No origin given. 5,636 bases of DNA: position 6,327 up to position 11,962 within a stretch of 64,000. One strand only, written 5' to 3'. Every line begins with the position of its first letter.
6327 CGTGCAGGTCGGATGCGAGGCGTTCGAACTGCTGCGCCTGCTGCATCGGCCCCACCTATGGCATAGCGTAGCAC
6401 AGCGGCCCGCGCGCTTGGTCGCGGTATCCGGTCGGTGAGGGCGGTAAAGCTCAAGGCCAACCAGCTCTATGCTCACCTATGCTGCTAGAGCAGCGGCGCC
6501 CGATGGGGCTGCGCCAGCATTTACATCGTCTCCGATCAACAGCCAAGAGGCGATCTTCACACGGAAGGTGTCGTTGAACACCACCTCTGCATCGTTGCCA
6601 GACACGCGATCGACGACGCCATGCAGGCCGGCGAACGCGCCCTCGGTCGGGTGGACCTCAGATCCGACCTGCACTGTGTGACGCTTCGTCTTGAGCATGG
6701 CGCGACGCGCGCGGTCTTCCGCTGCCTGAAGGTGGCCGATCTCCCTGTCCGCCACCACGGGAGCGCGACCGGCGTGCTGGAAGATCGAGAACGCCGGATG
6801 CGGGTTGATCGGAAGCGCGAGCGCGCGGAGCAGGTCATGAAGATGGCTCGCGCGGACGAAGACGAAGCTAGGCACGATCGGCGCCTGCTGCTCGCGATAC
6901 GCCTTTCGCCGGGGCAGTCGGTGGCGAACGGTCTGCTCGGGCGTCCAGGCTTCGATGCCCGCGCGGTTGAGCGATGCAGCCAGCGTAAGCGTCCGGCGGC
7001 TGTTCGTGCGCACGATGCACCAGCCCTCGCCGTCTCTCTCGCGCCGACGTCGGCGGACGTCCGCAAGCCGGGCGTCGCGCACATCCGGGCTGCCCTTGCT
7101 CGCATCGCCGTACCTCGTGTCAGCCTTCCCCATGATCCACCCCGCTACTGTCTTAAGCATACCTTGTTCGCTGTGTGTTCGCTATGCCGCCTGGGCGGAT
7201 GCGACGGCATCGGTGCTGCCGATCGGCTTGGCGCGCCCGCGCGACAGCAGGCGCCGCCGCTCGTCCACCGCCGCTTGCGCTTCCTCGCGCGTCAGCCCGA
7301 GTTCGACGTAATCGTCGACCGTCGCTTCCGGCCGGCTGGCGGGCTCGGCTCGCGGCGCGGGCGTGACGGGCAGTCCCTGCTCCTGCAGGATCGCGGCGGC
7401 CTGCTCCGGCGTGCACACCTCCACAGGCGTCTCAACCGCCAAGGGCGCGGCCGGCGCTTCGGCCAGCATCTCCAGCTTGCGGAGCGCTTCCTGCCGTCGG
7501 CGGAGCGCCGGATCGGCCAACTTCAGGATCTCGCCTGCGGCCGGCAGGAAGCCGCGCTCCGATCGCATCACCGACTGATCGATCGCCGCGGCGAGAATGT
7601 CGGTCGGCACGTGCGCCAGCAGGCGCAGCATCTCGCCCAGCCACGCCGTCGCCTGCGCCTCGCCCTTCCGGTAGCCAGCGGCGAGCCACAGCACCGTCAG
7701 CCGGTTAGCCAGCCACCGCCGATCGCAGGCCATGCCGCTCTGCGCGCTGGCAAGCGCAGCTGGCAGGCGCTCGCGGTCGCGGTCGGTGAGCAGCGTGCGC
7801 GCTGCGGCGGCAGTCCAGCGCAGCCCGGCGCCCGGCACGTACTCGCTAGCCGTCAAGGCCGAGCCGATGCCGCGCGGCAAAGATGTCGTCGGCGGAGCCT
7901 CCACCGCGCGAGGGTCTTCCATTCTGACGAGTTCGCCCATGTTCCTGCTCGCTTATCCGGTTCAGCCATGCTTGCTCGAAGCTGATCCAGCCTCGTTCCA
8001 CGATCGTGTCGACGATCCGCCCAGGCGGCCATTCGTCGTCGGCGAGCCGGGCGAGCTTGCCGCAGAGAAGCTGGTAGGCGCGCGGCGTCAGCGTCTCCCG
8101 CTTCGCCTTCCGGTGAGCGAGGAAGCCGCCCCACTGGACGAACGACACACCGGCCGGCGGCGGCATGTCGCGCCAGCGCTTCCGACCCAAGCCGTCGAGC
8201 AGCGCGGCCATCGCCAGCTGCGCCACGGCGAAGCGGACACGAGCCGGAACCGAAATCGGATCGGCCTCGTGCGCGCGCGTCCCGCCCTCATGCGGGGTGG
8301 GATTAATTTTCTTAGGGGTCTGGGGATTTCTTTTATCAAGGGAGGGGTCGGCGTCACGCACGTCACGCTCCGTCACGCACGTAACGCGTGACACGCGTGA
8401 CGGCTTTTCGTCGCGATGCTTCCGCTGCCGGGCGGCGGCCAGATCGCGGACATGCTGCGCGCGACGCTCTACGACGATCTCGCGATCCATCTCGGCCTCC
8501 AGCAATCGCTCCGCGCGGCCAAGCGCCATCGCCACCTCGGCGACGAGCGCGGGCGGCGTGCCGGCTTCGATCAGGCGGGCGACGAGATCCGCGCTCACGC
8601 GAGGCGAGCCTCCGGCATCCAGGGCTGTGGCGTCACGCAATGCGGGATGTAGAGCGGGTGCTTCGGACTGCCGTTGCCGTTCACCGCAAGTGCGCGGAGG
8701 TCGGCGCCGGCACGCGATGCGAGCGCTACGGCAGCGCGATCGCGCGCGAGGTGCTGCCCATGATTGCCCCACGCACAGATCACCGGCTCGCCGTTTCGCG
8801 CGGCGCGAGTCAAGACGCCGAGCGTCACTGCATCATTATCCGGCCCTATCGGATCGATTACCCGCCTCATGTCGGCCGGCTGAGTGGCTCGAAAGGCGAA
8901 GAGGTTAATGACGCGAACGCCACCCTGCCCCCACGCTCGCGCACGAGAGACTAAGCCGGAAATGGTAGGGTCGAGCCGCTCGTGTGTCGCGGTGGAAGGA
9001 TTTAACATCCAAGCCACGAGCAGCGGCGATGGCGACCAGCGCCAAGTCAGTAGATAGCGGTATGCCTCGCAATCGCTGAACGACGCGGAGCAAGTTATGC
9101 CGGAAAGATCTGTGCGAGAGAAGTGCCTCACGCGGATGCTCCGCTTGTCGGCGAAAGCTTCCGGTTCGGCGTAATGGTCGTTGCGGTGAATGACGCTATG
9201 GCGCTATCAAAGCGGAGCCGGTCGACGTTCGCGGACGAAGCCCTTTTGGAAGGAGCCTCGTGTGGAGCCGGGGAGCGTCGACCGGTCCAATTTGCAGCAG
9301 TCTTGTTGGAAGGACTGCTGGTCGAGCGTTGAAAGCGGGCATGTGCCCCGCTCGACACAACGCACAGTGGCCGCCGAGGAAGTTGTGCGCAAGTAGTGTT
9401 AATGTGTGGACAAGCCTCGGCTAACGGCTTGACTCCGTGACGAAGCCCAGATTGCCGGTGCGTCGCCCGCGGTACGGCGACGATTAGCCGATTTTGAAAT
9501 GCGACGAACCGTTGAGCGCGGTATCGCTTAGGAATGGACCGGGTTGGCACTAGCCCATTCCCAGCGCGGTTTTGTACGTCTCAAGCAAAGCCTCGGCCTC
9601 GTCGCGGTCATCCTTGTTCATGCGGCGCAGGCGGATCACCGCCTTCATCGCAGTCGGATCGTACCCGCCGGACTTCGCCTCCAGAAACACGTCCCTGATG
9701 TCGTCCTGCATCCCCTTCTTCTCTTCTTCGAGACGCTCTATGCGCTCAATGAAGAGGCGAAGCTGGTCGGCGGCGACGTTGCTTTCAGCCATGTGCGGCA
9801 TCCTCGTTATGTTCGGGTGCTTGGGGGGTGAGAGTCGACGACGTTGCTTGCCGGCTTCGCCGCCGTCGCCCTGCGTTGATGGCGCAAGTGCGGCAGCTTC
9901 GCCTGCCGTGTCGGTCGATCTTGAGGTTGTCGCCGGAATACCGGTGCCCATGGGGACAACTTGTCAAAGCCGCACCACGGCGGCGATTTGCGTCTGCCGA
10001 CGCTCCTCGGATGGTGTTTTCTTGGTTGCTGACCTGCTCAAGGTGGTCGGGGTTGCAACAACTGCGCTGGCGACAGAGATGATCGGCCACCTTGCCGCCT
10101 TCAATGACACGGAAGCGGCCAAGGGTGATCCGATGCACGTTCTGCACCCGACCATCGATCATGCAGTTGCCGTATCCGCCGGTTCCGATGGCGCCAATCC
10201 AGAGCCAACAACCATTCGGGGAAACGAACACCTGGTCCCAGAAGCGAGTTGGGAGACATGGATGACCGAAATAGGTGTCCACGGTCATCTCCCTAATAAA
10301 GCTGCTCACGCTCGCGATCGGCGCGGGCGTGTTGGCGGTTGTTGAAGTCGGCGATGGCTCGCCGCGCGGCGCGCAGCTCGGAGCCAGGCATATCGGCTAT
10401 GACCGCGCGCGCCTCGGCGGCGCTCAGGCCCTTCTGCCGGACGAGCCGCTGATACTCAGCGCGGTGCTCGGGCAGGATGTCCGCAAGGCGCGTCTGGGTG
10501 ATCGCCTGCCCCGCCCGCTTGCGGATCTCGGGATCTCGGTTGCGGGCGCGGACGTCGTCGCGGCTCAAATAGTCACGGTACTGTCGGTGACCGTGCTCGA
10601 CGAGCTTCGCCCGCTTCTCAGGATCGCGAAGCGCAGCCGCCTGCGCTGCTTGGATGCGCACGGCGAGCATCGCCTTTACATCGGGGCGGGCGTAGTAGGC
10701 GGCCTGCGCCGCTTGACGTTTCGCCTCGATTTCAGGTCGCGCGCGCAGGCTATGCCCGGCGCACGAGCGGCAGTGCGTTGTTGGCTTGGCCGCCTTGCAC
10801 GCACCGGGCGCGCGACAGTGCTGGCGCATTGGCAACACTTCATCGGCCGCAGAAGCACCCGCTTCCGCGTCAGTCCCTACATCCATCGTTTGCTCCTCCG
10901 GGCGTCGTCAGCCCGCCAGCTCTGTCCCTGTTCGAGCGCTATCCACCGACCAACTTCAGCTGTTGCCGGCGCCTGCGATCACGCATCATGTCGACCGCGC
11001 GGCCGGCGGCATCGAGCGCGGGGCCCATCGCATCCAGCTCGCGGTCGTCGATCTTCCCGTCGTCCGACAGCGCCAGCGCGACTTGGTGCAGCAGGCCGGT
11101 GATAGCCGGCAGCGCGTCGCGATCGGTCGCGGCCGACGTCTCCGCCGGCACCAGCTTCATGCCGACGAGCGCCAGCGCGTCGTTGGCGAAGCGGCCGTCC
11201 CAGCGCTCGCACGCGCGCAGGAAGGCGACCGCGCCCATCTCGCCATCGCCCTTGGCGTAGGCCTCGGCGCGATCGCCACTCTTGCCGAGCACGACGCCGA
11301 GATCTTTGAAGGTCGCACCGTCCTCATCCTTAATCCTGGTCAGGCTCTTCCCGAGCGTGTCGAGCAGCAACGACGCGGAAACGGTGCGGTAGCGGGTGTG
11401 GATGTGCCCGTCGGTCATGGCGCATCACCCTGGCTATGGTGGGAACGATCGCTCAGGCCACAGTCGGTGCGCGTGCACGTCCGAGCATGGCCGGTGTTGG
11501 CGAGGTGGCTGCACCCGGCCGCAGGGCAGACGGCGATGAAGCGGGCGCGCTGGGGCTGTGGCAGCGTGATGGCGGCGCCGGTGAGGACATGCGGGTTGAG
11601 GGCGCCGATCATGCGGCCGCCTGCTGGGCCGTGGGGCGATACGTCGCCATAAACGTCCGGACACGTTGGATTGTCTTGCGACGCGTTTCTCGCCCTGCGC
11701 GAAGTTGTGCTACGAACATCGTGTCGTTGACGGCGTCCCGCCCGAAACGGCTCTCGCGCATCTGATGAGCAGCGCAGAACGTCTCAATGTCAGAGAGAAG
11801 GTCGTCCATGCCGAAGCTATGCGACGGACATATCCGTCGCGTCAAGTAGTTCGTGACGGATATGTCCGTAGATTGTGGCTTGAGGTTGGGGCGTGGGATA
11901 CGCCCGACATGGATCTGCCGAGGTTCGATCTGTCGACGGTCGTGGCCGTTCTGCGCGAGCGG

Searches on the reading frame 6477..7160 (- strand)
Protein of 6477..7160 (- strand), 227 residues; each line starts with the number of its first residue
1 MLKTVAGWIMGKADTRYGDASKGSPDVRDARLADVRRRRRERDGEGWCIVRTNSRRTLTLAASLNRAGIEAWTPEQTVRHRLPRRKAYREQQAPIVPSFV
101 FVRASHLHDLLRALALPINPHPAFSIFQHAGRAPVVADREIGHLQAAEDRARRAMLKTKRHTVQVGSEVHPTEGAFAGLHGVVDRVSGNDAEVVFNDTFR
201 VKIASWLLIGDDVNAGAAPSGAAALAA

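Call 8: search_protein_families(library=pfam, proteins=[window:6477-7160:-], max_evalue=0.01)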
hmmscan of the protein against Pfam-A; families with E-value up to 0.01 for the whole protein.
window:6477-7160:- (227 aa): 1 family
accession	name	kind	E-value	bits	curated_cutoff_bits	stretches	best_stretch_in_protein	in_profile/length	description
PF02357.24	NusG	-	5.1e-05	24.2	22.2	1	47-105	3-56/93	Transcription termination factor nusG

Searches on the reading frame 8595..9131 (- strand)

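Call 3: search_protein_families(library=pfam, proteins=[window:8595-9131:-], max_evalue=1)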
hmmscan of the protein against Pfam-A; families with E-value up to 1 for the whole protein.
window:8595-9131:- (178 aa): 1 family
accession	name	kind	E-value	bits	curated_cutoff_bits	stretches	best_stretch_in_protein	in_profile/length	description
PF07799.17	DUF1643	-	2.9e-36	124.9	22.5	1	25-160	1-134/134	Protein of unknown function (DUF1643)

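Call 4: search_protein_families(library=phrogs, proteins=[window:8595-9131:-], max_evalue=0.1)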
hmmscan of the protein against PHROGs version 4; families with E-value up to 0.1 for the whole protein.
window:8595-9131:- (178 aa): 1 family
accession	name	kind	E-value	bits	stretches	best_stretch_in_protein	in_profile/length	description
phrog_3230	-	unknown function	1.4e-48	165.9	1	11-174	6-166/167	-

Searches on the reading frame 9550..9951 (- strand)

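Call 3: search_protein_families(library=pfam, proteins=[window:9550-9951:-], max_evalue=1)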
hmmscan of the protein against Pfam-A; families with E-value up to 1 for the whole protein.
window:9550-9951:- (133 aa): 1 family
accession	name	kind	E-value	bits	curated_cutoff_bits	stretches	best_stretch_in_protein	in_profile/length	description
PF10073.14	GapR_DNA-bd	-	3.4e-32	110.3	22.6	1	60-131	1-72/72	GapR-like, DNA-binding domain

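Call 4: search_protein_families(library=phrogs, proteins=[window:9550-9951:-], max_evalue=0.1)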
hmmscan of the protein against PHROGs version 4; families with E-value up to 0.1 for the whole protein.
window:9550-9951:- (133 aa): 2 families
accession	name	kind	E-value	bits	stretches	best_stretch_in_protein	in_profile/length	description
phrog_4212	-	unknown function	1.8e-32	113.9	1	33-132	252-351/353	-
phrog_6568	-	unknown function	0.0065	17.4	1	92-131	9-47/69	-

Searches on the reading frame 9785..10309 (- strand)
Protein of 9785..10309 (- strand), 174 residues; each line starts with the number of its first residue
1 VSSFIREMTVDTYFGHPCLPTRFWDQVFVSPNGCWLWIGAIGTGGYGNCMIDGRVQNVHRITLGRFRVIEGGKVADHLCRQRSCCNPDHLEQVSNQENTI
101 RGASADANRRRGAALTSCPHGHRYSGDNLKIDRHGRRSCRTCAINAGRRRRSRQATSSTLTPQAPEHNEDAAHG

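Call 3: search_protein_families(library=pfam, proteins=[window:9785-10309:-], max_evalue=1)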
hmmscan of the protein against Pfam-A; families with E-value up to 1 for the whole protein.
window:9785-10309:- (174 aa): 2 families
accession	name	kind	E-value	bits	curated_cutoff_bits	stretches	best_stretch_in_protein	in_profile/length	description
PF13392.12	HNH_3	-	1.5e-07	31.4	24.8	1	69-98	15-44/46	HNH endonuclease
PF05551.17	zf-His_Me_endon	-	0.00049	20.7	27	1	71-121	63-116/131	Zinc-binding loop region of homing endonuclease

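Call 4: search_protein_families(library=phrogs, proteins=[window:9785-10309:-], max_evalue=0.1)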
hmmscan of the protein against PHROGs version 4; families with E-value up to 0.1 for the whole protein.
window:9785-10309:- (174 aa): 9 families
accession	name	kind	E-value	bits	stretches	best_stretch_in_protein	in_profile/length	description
phrog_826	-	DNA, RNA and nucleotide metabolism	7.4e-37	128.4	1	20-169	71-222/281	HNH endonuclease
phrog_1872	-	DNA, RNA and nucleotide metabolism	3.8e-20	73.5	1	23-111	23-118/166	endonuclease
phrog_3593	-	DNA, RNA and nucleotide metabolism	1.1e-16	62.1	1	20-112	56-150/210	HNH endonuclease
phrog_1492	-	DNA, RNA and nucleotide metabolism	7e-16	59.4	1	33-159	79-216/414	HNH endonuclease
phrog_6254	-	DNA, RNA and nucleotide metabolism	8.6e-16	59.6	1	30-99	10-83/154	HNH endonuclease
phrog_10495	-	DNA, RNA and nucleotide metabolism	1.2e-09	39.2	1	51-103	3-56/63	HNH endonuclease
phrog_59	-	DNA, RNA and nucleotide metabolism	3e-07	31.1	1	34-102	158-235/423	HNH endonuclease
phrog_4842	-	DNA, RNA and nucleotide metabolism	3.4e-07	31.2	1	21-97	65-142/154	HNH endonuclease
phrog_99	-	DNA, RNA and nucleotide metabolism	0.043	14.5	1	39-99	143-202/383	HNH endonuclease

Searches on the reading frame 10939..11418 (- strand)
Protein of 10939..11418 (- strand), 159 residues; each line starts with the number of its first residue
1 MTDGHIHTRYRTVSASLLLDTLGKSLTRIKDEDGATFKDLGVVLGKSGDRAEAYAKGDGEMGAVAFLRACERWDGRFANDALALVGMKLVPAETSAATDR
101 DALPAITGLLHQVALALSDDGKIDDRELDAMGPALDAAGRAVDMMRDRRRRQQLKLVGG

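Call 3: search_protein_families(library=pfam, proteins=[window:10939-11418:-], max_evalue=1)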
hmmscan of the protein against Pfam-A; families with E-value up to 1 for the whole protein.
window:10939-11418:- (159 aa): 0 families

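Call 4: search_protein_families(library=phrogs, proteins=[window:10939-11418:-], max_evalue=0.1)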
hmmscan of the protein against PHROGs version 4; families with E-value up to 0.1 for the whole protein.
window:10939-11418:- (159 aa): 1 family
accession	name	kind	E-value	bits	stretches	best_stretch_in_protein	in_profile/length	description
phrog_16695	-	unknown function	8e-47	159.9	1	5-153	5-153/155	-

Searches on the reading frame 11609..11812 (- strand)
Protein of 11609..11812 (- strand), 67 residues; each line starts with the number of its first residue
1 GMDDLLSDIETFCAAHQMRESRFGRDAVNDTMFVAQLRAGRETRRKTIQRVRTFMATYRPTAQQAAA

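Call 3: search_protein_families(library=pfam, proteins=[window:11609-11812:-], max_evalue=1)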
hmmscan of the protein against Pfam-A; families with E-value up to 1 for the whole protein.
window:11609-11812:- (67 aa): 0 families

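Call 4: search_protein_families(library=phrogs, proteins=[window:11609-11812:-], max_evalue=0.1)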
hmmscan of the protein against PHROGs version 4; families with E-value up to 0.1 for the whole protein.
window:11609-11812:- (67 aa): 2 families
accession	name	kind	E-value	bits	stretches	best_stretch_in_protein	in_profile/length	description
phrog_20215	-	unknown function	0.0054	17.9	1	14-59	40-84/100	-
phrog_7669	-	unknown function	0.008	17.3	1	4-58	11-65/105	-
